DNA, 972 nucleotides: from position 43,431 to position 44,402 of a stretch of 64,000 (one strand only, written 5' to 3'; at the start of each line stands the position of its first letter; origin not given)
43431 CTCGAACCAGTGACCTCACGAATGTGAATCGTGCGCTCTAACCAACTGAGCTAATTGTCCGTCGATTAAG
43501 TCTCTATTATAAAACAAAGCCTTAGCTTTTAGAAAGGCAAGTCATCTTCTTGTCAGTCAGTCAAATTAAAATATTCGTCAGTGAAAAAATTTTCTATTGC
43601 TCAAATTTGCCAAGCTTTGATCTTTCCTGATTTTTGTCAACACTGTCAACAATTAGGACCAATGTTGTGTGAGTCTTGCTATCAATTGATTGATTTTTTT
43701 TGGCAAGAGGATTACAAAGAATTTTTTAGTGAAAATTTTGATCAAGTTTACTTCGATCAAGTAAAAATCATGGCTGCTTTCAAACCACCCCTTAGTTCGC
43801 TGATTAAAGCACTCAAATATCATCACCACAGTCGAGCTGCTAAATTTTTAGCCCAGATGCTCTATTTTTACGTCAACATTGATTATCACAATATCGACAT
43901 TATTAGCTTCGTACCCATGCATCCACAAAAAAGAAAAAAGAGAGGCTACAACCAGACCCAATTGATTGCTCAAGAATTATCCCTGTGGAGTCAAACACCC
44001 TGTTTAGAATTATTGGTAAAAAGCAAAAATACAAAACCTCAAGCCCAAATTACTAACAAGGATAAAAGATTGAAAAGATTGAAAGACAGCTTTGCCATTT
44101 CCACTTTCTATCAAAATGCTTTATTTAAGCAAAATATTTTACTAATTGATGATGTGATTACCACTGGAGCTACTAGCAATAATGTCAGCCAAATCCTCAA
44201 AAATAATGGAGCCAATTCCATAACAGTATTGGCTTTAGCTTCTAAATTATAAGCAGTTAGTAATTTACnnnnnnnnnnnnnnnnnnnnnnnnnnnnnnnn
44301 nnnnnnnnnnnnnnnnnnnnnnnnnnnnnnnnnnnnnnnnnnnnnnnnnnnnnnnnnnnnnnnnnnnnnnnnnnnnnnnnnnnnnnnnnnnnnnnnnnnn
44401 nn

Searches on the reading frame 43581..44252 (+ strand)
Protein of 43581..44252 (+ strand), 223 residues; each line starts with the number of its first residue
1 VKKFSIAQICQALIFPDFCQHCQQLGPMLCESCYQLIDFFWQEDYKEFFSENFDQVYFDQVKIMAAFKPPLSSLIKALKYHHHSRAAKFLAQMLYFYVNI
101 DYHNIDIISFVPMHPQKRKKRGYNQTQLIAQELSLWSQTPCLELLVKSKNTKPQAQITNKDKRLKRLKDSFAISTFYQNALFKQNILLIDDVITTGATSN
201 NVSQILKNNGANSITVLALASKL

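Call 60: search_protein_families(library=pfam, proteins=[window:43581-44252:+], max_evalue=0.01)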
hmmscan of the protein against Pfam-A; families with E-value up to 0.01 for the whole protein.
window:43581-44252:+ (223 aa): 3 families
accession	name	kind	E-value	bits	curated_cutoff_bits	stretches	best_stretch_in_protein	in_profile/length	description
PF00156.33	Pribosyltran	-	0.00039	20.2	26.3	1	184-222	88-126/158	Phosphoribosyl transferase domain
PF14681.12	UPRTase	-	0.0067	16.4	27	1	180-218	117-157/206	Uracil phosphoribosyltransferase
PF15609.12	PRTase_2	-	0.0083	16.1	28.8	0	183-219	119-156/188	Phosphoribosyl transferase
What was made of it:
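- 43581..44252 (+): ComF-like phosphoribosyltransferase-domain gene, the conserved neighbour on the 5' side of ssrA. It is used as the right-hand synteny anchor. Weak Pribosyltran hit (call 60).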
